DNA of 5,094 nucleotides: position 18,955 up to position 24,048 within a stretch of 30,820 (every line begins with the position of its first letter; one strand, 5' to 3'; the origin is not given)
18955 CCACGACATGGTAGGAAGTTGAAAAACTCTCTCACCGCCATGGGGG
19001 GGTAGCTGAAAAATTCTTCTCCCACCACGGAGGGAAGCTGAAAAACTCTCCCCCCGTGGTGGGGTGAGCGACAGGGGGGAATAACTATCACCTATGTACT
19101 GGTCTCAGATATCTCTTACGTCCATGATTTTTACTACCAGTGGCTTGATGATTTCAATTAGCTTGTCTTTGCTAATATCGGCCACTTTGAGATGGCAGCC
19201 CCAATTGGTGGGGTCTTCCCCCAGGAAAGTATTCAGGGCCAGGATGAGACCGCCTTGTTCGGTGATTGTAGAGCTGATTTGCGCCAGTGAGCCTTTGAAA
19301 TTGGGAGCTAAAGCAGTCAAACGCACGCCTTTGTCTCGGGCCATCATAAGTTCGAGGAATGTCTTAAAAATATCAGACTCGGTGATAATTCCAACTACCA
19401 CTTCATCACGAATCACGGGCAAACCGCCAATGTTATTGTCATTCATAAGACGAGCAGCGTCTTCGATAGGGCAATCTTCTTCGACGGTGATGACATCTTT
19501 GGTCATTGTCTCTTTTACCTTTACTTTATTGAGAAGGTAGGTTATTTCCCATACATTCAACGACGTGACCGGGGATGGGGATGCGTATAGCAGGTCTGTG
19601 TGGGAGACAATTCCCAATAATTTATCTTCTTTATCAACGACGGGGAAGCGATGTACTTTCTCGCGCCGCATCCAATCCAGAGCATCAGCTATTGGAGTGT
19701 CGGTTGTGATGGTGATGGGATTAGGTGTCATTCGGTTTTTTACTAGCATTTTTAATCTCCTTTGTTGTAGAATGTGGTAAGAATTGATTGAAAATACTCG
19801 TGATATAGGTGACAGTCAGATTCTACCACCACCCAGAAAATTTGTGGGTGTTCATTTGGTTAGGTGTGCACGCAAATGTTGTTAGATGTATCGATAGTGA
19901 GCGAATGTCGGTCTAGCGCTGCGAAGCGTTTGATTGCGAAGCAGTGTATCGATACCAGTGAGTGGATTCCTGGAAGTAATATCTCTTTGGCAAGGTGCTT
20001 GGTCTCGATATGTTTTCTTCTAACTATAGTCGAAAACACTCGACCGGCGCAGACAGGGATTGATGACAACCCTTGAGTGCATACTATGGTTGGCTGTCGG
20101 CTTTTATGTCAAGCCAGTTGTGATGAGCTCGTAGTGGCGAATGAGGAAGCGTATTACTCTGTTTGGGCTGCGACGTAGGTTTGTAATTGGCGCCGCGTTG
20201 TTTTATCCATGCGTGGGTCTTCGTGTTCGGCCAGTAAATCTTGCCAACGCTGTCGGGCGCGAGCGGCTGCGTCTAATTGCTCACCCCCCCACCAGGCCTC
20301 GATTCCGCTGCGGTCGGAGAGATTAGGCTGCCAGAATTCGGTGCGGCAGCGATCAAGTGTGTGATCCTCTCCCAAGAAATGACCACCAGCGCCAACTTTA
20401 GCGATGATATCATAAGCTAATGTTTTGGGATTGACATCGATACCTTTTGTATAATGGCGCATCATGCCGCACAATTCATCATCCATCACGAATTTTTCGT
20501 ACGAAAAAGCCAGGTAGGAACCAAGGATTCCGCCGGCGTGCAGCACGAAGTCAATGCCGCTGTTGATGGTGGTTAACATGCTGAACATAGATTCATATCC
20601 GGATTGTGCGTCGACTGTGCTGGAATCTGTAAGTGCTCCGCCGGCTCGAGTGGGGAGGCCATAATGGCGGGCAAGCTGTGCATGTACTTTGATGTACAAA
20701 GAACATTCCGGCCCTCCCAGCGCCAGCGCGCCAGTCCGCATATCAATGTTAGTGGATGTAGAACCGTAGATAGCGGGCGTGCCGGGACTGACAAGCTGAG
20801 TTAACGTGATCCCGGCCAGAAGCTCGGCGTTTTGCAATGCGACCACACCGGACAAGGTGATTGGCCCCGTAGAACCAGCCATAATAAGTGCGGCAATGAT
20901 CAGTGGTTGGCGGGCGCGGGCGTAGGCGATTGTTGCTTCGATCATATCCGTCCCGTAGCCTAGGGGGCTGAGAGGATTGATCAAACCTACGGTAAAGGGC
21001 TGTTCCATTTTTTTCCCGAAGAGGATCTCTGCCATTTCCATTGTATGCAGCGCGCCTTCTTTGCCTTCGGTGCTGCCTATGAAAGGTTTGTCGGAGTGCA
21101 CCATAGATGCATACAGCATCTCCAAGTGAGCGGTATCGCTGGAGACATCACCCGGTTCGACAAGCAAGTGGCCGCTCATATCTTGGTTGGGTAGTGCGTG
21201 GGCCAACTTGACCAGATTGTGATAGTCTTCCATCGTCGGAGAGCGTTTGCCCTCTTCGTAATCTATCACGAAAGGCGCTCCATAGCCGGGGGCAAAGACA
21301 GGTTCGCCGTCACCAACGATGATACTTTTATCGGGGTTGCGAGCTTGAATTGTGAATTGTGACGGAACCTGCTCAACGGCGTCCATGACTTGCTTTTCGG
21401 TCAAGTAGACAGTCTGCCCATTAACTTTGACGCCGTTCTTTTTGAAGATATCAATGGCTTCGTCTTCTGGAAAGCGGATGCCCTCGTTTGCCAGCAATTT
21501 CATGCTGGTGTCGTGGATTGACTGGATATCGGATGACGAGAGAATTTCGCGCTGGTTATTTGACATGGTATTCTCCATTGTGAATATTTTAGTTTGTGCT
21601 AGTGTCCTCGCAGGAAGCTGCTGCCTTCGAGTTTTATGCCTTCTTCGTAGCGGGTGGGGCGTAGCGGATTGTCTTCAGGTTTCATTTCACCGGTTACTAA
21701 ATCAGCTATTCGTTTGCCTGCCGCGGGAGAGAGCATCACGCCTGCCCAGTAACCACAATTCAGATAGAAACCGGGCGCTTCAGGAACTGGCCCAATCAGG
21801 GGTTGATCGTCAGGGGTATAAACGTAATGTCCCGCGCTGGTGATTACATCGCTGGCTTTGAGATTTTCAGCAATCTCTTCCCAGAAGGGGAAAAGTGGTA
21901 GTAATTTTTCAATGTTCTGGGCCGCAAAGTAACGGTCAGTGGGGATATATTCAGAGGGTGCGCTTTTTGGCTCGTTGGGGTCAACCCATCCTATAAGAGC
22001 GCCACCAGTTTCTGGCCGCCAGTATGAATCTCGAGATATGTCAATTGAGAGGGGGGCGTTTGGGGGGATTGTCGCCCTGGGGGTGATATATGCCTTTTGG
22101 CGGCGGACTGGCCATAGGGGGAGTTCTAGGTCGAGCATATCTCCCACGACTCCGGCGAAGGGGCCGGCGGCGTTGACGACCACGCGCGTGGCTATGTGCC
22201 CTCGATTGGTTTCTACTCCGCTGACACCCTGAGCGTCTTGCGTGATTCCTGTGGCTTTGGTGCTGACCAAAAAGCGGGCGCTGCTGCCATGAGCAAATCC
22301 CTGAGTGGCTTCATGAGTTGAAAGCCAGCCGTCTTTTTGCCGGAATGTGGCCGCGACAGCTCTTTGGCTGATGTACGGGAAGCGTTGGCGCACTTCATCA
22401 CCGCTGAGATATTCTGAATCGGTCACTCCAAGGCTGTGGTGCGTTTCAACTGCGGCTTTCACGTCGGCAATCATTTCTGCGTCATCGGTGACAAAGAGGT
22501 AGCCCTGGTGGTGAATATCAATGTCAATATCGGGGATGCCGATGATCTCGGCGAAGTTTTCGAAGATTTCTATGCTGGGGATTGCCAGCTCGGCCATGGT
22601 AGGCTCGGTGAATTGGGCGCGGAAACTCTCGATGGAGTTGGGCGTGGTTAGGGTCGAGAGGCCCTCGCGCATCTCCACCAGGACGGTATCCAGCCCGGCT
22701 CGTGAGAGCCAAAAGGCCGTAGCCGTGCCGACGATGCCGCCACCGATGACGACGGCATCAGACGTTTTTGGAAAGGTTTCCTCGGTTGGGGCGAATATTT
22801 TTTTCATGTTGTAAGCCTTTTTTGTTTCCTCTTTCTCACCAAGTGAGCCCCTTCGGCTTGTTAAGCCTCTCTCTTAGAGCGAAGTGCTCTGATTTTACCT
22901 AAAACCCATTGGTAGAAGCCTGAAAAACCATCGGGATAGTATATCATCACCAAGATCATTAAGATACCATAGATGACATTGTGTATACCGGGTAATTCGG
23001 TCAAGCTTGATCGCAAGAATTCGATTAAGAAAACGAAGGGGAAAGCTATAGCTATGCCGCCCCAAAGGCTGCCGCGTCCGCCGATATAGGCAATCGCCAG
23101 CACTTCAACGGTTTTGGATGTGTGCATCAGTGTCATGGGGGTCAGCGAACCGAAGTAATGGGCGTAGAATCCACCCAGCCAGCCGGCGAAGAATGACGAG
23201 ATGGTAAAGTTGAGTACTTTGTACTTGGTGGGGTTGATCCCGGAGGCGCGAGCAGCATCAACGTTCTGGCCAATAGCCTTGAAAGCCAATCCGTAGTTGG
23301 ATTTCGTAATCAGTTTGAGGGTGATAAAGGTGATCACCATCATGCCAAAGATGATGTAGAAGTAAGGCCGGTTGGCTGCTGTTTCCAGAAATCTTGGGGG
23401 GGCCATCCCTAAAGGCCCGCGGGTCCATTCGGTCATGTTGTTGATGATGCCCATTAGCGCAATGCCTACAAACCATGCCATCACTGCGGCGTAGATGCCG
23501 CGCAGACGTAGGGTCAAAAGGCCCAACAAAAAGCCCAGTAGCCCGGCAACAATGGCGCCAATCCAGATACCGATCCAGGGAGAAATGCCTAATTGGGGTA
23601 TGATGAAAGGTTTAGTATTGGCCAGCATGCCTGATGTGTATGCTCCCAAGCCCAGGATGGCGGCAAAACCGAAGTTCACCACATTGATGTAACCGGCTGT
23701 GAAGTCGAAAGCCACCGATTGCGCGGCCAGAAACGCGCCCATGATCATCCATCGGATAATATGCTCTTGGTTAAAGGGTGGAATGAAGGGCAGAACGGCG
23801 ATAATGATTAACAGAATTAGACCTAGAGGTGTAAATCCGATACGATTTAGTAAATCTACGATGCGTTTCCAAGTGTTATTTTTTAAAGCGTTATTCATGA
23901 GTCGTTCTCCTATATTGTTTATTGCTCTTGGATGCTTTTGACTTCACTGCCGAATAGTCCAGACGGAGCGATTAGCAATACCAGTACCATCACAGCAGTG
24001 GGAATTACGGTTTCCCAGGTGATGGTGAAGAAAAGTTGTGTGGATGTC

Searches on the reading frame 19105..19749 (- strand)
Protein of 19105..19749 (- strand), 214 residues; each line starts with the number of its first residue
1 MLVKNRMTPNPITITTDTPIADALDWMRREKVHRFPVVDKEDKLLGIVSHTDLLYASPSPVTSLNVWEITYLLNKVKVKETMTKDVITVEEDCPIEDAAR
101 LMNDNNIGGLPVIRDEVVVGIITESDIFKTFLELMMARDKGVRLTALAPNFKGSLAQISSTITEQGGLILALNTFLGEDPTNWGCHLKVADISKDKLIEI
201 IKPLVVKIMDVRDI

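Call 4: search_protein_families(library=pfam, proteins=[window:19105-19749:-])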
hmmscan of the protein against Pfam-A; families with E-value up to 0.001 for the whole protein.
window:19105-19749:- (214 aa): 1 family
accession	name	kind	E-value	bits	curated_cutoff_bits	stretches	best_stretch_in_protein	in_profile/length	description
PF00571.33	CBS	-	2e-33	114.9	24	2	78-131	1-55/57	CBS domain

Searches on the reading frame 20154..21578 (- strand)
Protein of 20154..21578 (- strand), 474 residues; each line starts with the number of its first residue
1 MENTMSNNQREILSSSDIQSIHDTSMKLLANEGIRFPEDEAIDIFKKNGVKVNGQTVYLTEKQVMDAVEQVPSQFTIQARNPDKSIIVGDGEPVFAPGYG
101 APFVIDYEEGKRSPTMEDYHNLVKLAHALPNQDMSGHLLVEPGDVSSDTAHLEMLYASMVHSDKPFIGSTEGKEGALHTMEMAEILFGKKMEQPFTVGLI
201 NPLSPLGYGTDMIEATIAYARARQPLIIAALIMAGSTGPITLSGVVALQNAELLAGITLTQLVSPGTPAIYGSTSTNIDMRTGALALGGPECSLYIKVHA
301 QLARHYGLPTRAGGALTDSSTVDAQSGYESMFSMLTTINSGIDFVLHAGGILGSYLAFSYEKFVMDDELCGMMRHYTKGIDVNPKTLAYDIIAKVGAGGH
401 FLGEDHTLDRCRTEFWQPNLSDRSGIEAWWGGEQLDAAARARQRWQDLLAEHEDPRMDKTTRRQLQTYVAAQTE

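Call 5: search_protein_families(library=pfam, proteins=[window:20154-21578:-])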
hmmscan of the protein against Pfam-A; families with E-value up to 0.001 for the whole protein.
window:20154-21578:- (474 aa): 1 family
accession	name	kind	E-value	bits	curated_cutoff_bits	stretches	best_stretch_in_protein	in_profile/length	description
PF06253.16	MTTB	-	1.4e-158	528.4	25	1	9-472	30-495/500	Trimethylamine methyltransferase (MTTB)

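Call 6: search_protein_families(library=ncbifam, proteins=[window:20154-21578:-])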
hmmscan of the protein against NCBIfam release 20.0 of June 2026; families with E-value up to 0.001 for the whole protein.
window:20154-21578:- (474 aa): 1 family
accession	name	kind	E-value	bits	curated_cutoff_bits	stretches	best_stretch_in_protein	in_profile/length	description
TIGR02369.2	trimeth_pyl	equivalog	2.5e-105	352.7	525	1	11-470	4-466/469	[trimethylamine--corrinoid protein] Co-methyltransferase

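Call 7: search_solved_structures(query=window:20154-21578:-)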
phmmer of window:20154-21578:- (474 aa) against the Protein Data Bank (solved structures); distinct sequences matched with E-value up to 0.001: 5.
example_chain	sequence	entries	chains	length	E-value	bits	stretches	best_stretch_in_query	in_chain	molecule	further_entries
9yce_A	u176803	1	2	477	2.5e-148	497.5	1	11-471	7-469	Glycine betaine methyltransferase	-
2qne_A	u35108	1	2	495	2.8e-148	497.4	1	11-471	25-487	Putative methyltransferase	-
4yyc_A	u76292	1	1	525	1.9e-93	316.6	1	9-471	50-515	Putative trimethylamine methyltransferase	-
7xcl_A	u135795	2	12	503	3.8e-51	177.1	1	7-468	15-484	Trimethylamine methyltransferase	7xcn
7xcm_A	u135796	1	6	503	5.2e-51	176.7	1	7-468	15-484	Trimethylamine methyltransferase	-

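Call 22: search_solved_structures(query=window:20154-21578:-, show_alignments=1, max_evalue=1e-100)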
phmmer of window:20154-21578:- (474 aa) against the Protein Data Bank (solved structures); distinct sequences matched with E-value up to 1e-100: 2.
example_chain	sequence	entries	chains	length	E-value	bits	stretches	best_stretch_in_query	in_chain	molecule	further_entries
9yce_A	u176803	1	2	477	2.5e-148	497.5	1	11-471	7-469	Glycine betaine methyltransferase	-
2qne_A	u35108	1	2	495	2.8e-148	497.4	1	11-471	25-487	Putative methyltransferase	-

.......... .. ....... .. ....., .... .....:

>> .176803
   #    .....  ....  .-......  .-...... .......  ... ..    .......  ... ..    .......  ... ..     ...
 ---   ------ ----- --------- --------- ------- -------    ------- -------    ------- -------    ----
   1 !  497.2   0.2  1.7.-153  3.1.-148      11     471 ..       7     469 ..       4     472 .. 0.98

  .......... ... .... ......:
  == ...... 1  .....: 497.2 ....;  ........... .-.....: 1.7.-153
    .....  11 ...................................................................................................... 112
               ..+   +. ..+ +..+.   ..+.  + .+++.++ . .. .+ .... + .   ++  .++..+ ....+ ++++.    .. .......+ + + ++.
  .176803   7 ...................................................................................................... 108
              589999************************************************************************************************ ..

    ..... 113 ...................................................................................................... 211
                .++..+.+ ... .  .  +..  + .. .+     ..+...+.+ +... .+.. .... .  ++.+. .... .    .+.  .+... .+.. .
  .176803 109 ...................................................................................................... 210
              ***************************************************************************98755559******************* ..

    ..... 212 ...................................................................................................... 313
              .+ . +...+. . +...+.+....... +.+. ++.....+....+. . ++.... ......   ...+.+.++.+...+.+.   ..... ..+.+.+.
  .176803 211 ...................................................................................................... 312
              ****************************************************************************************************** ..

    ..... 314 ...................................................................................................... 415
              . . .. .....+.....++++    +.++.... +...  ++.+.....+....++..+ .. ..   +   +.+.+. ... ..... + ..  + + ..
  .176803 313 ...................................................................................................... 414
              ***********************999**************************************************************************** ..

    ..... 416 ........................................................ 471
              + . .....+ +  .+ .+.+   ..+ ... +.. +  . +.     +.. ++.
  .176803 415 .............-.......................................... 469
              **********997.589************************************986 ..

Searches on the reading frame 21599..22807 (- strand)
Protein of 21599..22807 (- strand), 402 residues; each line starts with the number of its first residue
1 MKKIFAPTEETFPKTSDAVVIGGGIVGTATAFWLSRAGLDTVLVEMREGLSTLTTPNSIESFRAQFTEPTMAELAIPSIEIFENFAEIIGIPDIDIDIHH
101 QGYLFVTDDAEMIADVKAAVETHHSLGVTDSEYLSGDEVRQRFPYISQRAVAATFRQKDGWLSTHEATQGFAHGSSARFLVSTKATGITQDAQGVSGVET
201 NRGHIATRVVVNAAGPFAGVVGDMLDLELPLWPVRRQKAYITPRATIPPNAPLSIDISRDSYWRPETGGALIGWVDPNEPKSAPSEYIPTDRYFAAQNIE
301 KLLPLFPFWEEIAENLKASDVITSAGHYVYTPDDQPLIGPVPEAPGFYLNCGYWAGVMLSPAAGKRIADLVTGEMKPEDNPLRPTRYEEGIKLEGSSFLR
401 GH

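Call 5: search_protein_families(library=pfam, proteins=[window:21599-22807:-])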
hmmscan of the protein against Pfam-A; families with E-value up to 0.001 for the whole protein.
window:21599-22807:- (402 aa): 5 families
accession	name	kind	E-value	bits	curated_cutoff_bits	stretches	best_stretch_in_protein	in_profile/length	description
PF01266.30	DAO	-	2.4e-51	175.8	27.9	1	17-370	1-353/353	FAD dependent oxidoreductase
PF13450.12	NAD_binding_8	-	0.00011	22.8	21.9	1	20-59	1-40/68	NAD(P)-binding Rossmann-like domain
PF01134.28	GIDA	-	0.00023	20.8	22.1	0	17-55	1-40/391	Glucose inhibited division protein A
PF07992.20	Pyr_redox_2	-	0.00032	20.7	26.1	0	17-51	144-178/291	Pyridine nucleotide-disulphide oxidoreductase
PF01494.25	FAD_binding_3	-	0.00049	19.9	22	0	17-53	3-39/349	FAD binding domain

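Call 6: search_protein_families(library=ncbifam, proteins=[window:21599-22807:-])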
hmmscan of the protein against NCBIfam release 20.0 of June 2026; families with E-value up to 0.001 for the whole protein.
window:21599-22807:- (402 aa): 25 families
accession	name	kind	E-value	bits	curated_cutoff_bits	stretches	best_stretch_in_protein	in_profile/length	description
TIGR02352.1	thiamin_ThiO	equivalog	3e-24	85.8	250.8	2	19-237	2-221/351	glycine oxidase ThiO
TIGR01373.1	soxB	subfamily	1.1e-18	67.2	529.45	1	14-231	29-253/407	sarcosine oxidase subunit beta family protein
NF001933.0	PRK00711.1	subfamily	2.2e-15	56.6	383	1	65-235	102-274/429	D-amino acid dehydrogenase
TIGR01377.1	soxA_mon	subfamily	1.1e-14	54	479.65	1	17-372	2-359/381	amino oxidase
NF008425.0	PRK11259.1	equivalog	4.5e-14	52.2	257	1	15-374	4-361/377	N-methyl-L-tryptophan oxidase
NF002480.1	PRK01747.1-1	equivalog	4.2e-13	48.6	540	1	13-344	246-568/645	bifunctional tRNA (5-methylaminomethyl-2-thiouridine)(34)-methyltransferase MnmC2/FAD-dependent 5-carboxymethylaminomethyl-2-thiouridine(34)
TIGR03364.1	HpnW_proposed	hypoth_equivalog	2.3e-11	43.4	285.1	1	17-214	2-194/365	TIGR03364 family FAD-dependent oxidoreductase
NF033460.1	glycerol3P_ox_II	equivalog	2.8e-10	39.9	460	1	16-225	2-215/361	type 2 glycerol-3-phosphate oxidase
TIGR03197.1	MnmC_Cterm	equivalog_domain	4.5e-09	35.9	174.2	1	18-344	2-319/400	FAD-dependent 5-carboxymethylaminomethyl-2-thiouridine(34) oxidoreductase MnmC1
TIGR03377.1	glycerol3P_GlpA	equivalog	2.5e-08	32.9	552.8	1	17-234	1-220/530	anaerobic glycerol-3-phosphate dehydrogenase subunit GlpA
NF008726.1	PRK11728.1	equivalog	3.2e-07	29.5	299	1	17-228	2-212/389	L-2-hydroxyglutarate oxidase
NF040813.1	pro_dh_Thprot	equivalog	7.3e-07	28.6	600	1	18-48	2-32/362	D-proline dehydrogenase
TIGR02032.1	GG-red-SF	subfamily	2.9e-06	27.2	158.8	0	17-48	2-33/297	geranylgeranyl reductase family protein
NF033461.1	glycerol3P_ox_1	equivalog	3.6e-06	25.5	840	0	14-48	17-51/607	type 1 glycerol-3-phosphate oxidase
NF050086.1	pipecolate_AmaA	exception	1.1e-05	24.3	600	0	14-47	24-57/425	L-pipecolate oxidase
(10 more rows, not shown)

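Call 49: search_solved_structures(query=window:21599-22807:-, max_evalue=0.00001)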
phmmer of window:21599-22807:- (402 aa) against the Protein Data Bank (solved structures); distinct sequences matched with E-value up to 0.00001: 22.
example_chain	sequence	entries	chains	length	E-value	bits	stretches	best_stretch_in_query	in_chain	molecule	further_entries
1y56_B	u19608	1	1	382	3.1e-32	115.2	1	12-390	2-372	sarcosine oxidase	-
5l46_A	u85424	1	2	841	1.9e-24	89.6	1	12-388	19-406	Dimethylglycine dehydrogenase, mitochondrial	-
4pab_A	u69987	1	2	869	1.1e-23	87.1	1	12-388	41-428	Dimethylglycine dehydrogenase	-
4p9s_A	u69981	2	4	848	7.8e-23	84.2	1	12-388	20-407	Dimethylglycine dehydrogenase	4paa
7cyx_A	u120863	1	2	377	5.5e-21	78.1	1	17-375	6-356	Glycine oxidase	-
5i39_A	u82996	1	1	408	7.7e-16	61.2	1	7-379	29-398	L-amino acid deaminase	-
4ysh_A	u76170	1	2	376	1.7e-14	56.8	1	17-374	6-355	Glycine oxidase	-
1pj5_A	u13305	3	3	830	1.9e-14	56.6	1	15-388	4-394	N,N-dimethylglycine oxidase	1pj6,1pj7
5hxw_A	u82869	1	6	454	1.9e-14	56.6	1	7-249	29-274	L-amino acid deaminase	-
3gsi_A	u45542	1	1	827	3.2e-14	55.8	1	18-388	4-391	N,N-dimethylglycine oxidase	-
2gag_B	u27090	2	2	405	1.1e-13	54.1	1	13-391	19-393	heterotetrameric sarcosine oxidase beta-subunit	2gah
3if9_A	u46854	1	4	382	9e-13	51.1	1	16-374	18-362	Glycine oxidase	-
3ada_B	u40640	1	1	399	1.6e-12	50.2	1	14-390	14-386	SARCOSINE OXIDASE BETA SUBUNIT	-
1vrq_B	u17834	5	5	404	1.7e-12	50.2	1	14-390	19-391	Sarcosine oxidase beta subunit | Subunit beta of sarcosine oxidase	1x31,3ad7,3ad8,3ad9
5fjm_A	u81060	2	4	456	1.9e-12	50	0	7-235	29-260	L-AMINO ACID DEAMINASE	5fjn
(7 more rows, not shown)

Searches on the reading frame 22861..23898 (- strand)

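Call 5: search_protein_families(library=pfam, proteins=[window:22861-23898:-])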
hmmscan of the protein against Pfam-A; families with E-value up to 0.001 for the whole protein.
window:22861-23898:- (345 aa): 1 family
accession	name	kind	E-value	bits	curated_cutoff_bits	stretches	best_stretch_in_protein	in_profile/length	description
PF02653.21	BPD_transp_2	-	8.8e-34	117.3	26.8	1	47-318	2-269/269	Branched-chain amino acid transport system / permease component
